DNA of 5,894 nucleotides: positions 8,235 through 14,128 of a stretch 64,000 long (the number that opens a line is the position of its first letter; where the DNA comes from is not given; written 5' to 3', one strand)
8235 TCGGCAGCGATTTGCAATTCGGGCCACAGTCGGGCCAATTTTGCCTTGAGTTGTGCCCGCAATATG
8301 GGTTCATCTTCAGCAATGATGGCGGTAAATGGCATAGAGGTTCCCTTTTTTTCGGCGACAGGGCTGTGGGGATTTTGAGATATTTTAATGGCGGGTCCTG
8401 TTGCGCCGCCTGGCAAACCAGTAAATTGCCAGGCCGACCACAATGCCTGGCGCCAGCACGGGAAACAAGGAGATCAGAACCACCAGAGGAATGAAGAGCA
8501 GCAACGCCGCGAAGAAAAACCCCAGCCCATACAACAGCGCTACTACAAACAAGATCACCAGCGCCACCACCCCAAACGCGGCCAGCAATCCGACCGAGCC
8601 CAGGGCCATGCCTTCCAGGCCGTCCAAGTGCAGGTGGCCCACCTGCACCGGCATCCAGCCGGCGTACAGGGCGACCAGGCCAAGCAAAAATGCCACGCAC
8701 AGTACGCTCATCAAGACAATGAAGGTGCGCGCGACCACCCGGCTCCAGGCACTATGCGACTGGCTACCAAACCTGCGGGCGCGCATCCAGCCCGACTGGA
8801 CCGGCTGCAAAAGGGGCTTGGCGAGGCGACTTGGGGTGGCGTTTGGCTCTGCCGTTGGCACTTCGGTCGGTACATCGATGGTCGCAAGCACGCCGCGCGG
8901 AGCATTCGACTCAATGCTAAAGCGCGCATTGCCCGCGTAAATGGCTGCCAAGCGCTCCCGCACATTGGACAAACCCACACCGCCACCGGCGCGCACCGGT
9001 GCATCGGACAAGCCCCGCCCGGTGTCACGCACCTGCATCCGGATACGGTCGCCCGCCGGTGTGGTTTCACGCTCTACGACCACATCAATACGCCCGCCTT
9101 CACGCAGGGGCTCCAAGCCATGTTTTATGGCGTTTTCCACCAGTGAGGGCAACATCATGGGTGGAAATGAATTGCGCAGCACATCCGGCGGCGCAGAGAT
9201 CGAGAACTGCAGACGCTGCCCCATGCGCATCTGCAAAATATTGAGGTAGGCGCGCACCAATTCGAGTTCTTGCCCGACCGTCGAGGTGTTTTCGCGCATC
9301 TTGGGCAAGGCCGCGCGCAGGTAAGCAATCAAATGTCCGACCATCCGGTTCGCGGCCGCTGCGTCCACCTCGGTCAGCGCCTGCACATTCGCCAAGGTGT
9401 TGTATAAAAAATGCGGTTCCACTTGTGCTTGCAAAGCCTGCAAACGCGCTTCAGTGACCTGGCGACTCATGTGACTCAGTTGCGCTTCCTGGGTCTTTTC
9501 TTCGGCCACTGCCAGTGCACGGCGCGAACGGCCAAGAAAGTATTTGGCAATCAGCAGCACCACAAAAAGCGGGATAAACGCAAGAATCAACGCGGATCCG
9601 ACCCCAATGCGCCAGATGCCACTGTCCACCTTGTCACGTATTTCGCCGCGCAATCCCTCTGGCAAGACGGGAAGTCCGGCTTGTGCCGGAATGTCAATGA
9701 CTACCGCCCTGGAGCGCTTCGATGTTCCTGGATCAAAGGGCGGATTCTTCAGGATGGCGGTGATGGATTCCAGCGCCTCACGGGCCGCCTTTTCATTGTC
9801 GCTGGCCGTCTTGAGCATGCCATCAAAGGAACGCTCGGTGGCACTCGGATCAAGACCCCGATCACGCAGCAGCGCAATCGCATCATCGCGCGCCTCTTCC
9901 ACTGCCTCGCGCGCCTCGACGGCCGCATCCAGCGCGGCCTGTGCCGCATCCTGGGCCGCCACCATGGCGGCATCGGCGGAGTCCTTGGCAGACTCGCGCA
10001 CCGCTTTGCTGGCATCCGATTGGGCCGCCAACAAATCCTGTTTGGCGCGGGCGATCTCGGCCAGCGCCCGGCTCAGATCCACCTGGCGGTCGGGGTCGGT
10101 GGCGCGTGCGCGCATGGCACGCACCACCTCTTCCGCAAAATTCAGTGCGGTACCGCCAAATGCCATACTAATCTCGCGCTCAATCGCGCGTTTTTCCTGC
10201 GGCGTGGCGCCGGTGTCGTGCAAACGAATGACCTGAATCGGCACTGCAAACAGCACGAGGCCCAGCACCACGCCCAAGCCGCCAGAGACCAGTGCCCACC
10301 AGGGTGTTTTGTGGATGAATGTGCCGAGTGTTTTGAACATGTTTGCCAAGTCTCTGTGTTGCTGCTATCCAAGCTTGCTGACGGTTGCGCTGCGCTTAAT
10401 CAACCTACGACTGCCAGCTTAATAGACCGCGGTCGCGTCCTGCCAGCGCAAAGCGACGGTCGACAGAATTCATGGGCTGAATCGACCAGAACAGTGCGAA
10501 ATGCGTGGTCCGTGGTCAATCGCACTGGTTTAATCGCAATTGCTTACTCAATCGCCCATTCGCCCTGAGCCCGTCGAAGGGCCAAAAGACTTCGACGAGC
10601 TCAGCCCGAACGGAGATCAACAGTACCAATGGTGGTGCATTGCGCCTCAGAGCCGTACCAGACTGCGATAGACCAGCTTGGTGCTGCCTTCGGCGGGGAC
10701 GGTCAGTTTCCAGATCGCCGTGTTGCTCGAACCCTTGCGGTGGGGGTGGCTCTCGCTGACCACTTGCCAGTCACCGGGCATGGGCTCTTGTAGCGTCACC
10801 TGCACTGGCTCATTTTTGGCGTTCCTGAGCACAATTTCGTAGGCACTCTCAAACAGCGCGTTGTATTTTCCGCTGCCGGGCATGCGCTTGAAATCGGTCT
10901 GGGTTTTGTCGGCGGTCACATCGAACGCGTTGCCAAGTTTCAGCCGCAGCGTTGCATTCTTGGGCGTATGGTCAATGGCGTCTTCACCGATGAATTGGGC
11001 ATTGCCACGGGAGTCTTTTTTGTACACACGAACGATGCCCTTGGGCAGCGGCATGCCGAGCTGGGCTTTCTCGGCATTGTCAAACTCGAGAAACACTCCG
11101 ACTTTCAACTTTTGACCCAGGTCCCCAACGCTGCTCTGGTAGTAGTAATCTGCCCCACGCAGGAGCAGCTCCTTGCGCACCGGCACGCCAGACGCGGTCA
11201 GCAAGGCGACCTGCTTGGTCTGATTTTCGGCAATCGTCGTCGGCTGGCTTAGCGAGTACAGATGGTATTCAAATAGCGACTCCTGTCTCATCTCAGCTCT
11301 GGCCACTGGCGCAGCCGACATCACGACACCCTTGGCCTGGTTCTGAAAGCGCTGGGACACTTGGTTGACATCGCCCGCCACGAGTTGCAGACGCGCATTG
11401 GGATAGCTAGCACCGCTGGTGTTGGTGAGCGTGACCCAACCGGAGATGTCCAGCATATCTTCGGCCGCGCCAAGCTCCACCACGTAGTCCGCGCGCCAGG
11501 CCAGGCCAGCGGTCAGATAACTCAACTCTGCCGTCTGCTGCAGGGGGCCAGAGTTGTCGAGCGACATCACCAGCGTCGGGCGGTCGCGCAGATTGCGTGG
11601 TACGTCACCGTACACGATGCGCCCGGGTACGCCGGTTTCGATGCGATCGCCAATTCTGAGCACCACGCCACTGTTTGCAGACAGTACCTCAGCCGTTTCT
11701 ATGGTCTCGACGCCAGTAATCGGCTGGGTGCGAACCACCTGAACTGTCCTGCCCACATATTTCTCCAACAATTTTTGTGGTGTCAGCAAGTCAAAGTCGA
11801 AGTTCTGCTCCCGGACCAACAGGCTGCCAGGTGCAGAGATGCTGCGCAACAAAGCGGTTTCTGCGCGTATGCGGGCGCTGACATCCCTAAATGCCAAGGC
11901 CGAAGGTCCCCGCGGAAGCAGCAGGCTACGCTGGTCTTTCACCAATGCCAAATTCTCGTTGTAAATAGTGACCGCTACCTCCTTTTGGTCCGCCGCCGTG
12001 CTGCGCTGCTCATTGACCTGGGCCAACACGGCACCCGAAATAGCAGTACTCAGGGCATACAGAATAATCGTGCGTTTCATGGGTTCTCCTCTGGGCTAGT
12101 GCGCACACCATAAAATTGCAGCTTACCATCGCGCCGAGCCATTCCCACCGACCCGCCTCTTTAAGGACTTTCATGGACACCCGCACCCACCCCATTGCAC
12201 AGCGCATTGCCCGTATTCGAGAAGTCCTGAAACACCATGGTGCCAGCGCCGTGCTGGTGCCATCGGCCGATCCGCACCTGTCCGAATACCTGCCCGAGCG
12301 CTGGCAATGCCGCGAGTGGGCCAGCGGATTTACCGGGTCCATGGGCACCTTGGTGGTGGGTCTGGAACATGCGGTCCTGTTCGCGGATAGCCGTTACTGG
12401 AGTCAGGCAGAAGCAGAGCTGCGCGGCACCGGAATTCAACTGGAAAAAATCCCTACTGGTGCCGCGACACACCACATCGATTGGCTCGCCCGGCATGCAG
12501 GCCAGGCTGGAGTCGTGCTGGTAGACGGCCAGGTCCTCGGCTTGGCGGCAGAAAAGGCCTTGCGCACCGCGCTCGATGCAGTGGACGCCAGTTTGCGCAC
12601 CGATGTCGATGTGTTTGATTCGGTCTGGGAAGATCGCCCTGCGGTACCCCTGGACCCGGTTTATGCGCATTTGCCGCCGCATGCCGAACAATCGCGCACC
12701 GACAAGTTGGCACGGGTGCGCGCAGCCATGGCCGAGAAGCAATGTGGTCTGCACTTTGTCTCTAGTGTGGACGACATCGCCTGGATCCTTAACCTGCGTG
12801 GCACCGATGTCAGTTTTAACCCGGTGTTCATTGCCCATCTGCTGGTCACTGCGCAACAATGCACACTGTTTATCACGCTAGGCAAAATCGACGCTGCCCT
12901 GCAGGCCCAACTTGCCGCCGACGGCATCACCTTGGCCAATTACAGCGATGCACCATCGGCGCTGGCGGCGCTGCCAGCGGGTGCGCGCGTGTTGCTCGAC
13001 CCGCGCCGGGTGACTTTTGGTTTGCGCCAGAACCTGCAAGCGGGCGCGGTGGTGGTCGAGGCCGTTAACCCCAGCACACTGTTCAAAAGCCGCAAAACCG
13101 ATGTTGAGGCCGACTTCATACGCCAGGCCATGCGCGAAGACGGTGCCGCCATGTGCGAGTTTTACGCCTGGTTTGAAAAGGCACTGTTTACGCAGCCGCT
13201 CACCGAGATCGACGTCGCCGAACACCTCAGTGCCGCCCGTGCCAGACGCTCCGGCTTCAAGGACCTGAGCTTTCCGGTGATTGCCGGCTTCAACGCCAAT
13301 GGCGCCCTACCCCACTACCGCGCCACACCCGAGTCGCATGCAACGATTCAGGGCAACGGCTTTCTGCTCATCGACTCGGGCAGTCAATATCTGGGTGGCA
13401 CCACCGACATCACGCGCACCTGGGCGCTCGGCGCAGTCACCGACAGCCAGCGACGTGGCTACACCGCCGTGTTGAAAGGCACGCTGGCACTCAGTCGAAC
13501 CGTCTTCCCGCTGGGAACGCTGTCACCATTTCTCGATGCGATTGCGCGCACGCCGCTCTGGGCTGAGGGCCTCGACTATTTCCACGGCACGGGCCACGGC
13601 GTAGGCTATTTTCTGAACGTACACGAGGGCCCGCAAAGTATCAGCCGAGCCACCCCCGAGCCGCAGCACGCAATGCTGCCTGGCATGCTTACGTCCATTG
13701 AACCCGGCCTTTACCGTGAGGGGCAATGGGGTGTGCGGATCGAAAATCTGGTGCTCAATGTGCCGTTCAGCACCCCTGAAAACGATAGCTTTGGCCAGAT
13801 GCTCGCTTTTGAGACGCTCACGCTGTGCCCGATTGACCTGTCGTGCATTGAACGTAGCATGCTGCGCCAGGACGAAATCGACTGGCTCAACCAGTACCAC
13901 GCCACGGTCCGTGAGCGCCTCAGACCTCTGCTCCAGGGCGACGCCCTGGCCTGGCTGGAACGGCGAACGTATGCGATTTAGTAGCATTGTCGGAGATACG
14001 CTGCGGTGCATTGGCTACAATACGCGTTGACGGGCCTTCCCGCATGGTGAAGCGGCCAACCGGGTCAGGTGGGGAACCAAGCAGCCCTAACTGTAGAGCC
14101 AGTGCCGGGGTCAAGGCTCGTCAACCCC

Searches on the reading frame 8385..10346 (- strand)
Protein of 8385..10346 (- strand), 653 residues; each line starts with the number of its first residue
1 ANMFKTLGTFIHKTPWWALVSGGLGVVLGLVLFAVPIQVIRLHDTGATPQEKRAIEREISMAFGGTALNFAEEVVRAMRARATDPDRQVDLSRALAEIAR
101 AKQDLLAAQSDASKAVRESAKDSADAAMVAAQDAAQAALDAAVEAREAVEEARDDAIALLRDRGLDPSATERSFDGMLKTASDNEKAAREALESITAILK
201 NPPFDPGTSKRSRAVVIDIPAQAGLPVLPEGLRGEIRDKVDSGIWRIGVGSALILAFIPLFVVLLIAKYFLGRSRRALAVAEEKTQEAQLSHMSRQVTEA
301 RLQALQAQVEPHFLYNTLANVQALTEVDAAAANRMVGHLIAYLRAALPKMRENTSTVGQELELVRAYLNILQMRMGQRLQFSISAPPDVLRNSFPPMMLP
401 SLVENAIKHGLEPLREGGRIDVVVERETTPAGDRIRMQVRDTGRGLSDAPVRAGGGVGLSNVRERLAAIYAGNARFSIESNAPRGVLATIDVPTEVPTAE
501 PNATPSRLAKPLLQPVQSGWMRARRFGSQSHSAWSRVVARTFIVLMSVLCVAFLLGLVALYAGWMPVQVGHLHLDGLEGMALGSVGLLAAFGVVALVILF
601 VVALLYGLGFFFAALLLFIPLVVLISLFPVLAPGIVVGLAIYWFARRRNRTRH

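Call 69: search_protein_families(library=pfam, proteins=[window:8385-10346:-], max_evalue=1e-8)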
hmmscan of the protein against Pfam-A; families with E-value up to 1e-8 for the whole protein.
window:8385-10346:- (653 aa): 2 families
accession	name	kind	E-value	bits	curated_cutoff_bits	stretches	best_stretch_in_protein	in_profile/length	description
PF06580.19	His_kinase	-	3.1e-22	79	25.2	1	300-379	1-81/81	Histidine kinase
PF02518.31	HATPase_c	-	3.2e-10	40.8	26.4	1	399-494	10-109/111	Histidine kinase-, DNA gyrase B-, and HSP90-like ATPase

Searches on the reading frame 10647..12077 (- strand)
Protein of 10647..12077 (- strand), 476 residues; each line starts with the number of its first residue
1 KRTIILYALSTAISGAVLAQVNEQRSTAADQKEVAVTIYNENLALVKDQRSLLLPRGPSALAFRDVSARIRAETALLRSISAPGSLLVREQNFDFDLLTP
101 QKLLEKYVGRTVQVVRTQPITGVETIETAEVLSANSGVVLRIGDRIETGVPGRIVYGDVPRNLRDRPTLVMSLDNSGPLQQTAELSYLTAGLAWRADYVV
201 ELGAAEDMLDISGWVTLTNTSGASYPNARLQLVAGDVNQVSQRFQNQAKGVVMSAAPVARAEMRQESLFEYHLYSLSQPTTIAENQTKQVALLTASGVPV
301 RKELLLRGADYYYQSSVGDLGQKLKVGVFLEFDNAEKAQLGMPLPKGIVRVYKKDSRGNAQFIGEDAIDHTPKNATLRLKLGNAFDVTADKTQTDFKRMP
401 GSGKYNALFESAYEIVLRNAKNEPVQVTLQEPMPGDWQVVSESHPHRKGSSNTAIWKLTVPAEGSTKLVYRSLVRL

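Call 69: search_protein_families(library=pfam, proteins=[window:10647-12077:-], max_evalue=1e-8)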
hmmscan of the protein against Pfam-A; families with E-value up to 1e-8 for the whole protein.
window:10647-12077:- (476 aa): 1 family
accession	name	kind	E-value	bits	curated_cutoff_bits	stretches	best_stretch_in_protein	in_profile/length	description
PF13598.12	DUF4139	-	5e-10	39.9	31.8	1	184-472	2-199/205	Domain of unknown function (DUF4139)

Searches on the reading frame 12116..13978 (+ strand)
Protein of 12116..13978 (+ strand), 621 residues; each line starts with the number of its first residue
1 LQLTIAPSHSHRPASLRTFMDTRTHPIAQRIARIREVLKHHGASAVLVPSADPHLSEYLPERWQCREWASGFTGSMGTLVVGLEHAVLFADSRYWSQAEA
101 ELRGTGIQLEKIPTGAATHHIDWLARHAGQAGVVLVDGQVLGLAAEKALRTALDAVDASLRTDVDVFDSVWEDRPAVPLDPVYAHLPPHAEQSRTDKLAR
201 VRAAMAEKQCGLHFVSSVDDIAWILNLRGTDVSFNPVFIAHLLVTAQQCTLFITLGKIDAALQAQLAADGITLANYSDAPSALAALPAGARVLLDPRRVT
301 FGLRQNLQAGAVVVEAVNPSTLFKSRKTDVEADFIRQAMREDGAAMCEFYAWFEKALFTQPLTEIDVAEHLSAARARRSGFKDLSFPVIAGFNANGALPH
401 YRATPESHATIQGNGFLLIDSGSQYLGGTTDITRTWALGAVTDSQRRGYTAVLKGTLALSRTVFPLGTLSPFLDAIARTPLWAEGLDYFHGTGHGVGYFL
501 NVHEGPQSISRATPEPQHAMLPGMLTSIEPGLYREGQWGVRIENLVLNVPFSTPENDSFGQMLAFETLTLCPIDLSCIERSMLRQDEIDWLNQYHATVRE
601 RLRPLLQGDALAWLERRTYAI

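Call 69: search_protein_families(library=pfam, proteins=[window:12116-13978:+], max_evalue=1e-8)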
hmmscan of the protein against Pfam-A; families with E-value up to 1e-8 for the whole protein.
window:12116-13978:+ (621 aa): 4 families
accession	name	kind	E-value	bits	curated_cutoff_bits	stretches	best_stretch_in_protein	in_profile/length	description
PF00557.29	Peptidase_M24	-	5.2e-49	167.3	23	1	335-547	3-205/208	Metallopeptidase family M24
PF16189.11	Creatinase_N_2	-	2.7e-46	158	29.7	1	173-331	1-161/161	Creatinase/Prolidase N-terminal domain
PF16188.10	Peptidase_M24_C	-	1.4e-24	86.2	28.9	1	561-620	1-62/63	C-terminal region of peptidase_M24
PF01321.24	Creatinase_N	-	1.1e-16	62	22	1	30-158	1-118/128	Creatinase/Prolidase N-terminal domain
